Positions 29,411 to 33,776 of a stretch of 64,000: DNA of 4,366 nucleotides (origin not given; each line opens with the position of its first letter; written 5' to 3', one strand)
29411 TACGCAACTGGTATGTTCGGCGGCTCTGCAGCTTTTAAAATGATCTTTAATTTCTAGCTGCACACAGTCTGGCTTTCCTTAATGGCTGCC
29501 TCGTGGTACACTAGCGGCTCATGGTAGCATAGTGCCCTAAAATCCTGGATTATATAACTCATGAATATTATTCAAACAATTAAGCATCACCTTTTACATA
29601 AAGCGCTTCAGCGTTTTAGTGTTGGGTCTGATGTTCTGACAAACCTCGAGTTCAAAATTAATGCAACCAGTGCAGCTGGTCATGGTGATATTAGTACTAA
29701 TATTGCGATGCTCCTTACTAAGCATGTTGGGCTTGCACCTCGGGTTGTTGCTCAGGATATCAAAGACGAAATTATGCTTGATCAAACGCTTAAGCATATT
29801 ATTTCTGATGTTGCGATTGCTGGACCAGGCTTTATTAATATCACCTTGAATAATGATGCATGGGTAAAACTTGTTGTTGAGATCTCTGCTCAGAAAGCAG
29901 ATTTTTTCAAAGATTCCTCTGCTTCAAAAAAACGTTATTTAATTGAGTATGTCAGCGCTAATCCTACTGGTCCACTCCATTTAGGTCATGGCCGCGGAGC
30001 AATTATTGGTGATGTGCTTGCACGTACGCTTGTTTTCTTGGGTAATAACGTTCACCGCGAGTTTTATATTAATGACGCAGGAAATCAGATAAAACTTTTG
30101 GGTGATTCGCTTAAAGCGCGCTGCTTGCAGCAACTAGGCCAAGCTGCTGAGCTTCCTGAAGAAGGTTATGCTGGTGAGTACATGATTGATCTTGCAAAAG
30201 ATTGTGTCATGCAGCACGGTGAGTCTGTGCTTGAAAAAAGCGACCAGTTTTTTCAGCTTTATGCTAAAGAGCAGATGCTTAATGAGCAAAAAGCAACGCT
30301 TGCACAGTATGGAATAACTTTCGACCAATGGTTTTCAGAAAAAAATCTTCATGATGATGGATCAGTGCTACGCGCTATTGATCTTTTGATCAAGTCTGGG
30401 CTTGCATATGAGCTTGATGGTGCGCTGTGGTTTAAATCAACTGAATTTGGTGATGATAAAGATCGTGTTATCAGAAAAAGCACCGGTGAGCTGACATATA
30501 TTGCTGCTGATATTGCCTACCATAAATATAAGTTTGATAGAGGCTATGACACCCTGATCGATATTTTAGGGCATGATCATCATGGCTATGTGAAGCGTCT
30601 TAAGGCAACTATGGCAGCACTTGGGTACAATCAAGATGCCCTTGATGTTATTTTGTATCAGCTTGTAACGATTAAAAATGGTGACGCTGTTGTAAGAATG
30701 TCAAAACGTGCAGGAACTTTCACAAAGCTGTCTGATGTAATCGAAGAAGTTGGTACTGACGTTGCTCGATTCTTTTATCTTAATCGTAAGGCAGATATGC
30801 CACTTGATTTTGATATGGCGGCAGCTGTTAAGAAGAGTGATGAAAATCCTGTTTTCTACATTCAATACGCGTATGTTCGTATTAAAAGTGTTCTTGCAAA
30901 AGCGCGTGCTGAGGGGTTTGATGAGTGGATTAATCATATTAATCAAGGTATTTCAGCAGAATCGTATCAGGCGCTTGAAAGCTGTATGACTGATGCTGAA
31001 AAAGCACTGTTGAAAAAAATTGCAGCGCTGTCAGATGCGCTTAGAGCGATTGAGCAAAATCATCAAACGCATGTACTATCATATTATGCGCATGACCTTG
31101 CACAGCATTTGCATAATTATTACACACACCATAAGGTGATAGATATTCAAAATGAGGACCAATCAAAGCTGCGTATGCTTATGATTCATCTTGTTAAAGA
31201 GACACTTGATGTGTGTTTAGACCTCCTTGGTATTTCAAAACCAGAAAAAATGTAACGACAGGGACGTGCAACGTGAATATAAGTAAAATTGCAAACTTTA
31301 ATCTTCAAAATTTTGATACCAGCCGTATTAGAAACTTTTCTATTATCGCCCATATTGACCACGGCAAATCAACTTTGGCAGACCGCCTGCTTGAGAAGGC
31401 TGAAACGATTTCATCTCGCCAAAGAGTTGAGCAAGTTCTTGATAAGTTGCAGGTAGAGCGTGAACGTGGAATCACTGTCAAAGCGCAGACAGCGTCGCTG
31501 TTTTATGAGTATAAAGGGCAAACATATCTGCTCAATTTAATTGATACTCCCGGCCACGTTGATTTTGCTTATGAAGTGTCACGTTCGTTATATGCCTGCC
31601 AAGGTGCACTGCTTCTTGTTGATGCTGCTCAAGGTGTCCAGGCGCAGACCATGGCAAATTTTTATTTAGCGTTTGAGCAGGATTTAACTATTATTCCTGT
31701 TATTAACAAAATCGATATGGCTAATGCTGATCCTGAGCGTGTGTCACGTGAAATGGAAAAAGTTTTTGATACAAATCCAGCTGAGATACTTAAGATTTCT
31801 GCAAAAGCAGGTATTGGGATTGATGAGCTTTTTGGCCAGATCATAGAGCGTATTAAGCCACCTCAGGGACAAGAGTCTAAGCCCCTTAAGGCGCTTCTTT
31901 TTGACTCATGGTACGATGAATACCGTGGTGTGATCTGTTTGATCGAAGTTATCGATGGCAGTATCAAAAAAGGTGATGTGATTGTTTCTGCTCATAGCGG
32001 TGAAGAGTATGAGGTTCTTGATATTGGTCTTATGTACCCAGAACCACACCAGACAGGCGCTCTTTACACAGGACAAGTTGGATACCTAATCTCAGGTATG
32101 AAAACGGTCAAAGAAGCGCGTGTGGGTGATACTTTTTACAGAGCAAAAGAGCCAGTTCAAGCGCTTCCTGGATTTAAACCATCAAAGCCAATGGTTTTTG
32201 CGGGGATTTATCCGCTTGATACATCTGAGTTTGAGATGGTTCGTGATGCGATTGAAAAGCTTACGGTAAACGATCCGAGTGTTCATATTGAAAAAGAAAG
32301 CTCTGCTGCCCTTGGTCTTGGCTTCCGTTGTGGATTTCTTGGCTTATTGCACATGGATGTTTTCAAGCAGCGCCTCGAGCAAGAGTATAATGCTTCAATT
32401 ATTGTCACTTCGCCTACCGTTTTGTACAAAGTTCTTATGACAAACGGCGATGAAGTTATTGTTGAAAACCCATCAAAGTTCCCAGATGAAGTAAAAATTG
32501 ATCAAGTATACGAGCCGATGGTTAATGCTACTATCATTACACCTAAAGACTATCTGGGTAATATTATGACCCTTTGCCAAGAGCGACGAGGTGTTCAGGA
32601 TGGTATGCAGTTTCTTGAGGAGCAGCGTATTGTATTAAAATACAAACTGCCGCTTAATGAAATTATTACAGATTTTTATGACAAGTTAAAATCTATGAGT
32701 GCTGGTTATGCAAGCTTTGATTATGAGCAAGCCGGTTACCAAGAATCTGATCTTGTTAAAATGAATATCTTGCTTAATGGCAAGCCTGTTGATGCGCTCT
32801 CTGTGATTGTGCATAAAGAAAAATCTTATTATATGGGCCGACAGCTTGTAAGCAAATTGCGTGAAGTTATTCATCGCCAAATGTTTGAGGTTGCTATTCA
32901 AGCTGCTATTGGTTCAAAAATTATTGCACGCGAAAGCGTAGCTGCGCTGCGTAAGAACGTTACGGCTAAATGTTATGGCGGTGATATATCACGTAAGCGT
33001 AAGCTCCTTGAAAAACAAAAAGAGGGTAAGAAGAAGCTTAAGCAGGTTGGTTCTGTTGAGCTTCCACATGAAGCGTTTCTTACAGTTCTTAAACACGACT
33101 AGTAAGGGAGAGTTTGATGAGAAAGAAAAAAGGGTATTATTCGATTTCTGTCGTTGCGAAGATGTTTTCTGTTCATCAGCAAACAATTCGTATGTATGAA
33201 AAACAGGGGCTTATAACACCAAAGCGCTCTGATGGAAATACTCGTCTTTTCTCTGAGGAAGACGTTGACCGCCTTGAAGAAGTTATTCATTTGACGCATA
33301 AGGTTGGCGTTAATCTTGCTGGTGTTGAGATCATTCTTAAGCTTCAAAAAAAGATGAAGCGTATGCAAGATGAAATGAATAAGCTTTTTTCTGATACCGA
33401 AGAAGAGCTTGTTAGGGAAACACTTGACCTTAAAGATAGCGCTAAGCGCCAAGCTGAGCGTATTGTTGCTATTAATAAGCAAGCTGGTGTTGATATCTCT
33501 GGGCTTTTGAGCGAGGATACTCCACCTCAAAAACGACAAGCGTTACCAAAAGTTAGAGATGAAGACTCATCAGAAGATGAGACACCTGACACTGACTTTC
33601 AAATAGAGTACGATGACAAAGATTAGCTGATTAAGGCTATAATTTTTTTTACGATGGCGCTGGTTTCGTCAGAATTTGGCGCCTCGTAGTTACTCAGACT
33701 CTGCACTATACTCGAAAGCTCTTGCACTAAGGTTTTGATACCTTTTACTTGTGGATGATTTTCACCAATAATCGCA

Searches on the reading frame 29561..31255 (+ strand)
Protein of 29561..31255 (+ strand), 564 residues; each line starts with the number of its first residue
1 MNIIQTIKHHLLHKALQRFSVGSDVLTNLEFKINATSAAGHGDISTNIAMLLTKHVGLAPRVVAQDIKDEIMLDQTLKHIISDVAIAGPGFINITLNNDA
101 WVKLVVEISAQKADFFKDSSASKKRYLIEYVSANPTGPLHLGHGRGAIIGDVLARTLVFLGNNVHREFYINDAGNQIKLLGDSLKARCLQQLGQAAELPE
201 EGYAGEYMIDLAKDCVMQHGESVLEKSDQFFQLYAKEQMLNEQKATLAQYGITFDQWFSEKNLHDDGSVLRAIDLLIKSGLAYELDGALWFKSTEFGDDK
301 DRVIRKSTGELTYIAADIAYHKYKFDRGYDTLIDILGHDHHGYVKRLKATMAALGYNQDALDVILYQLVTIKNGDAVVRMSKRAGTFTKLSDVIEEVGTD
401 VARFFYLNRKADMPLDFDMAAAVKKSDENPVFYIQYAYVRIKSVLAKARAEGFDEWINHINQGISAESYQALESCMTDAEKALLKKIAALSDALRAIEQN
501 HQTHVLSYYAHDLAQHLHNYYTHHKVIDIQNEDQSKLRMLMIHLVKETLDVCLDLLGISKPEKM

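Call 15: find_related_loci(query=window:29561-31255:+, collection=genome_contigs, flank=10000)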
Query window:29561-31255:+ (564 aa) in genome_contigs; peptide patterns used: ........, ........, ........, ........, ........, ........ (x = any residue, [..] = any of these).
53 stretches matched a pattern; 4 encode a relative of the query (tblastn E <= 1e-3); 4 distinct loci.
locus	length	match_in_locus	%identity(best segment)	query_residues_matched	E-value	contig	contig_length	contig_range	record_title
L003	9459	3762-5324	39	31-564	2e-123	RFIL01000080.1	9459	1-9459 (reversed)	MAG: Calditrichaeota bacterium isolate J075 k99_87760, whole genome shotgun sequence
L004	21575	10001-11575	39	26-564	5e-119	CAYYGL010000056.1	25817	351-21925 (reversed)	MAG TPA_asm: uncultured Calditrichaceae bacterium isolate SRP163575_co1_571 genome assembly, contig: NODE_3829_length_25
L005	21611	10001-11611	35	3-564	1e-98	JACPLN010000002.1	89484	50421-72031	MAG: Candidatus Nealsonbacteria bacterium isolate NC_groundwater_522_Ag_S-0.1um_41_12 S35_SO-1_scaffold_67206, whole gen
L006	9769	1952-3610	34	13-564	9e-86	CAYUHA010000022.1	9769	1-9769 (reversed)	MAG TPA_asm: uncultured Candidatus Saccharibacteria bacterium isolate binchicken_co256_74 genome assembly, contig: NODE_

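Call 87: find_encoding_contigs(protein=window:29561-31255:+, flank=1000, max_places=10)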
Protein window:29561-31255:+ (564 aa): 3 contigs read that carry it; 1 place shown.
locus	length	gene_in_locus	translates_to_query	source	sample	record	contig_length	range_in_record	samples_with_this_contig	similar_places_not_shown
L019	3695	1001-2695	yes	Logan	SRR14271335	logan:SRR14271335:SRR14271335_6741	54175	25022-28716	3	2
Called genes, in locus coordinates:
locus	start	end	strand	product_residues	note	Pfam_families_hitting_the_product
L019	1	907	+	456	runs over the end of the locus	-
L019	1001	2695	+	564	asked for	PF03485:Arg_tRNA_synt_N, PF00750:tRNA-synt_1d, PF00133:tRNA-synt_1 (faint), PF01406:tRNA-synt_1e (faint), PF05746:DALR_1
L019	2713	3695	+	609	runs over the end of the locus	PF00009:GTP_EFTU, PF00071:Ras (weak), PF03144:GTP_EFTU_D2 (weak), PF00679:EFG_C, PF06421:LepA_C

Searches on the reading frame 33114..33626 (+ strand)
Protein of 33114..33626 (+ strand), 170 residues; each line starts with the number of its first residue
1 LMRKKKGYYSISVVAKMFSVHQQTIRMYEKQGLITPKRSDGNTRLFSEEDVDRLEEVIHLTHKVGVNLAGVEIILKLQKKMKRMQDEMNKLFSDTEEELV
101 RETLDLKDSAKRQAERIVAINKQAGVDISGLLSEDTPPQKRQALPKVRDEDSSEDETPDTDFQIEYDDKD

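Call 21: search_protein_families(library=pfam, proteins=[window:33114-33626:+], max_evalue=0.001)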
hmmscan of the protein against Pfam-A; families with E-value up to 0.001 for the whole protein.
window:33114-33626:+ (170 aa): 4 families
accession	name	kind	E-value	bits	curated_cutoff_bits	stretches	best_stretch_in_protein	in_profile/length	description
PF13411.12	MerR_1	-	3.5e-18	65.9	21.6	1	9-76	1-67/69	MerR HTH family regulatory protein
PF13591.12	MerR_2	-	3.2e-12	46.5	29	1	11-91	3-82/84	MerR HTH family regulatory protein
PF00376.29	MerR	-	4.9e-11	42.7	28.2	1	10-46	1-38/38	MerR family regulatory protein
PF12728.13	HTH_17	-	0.00036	21.2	27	1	8-54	1-46/51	Helix-turn-helix domain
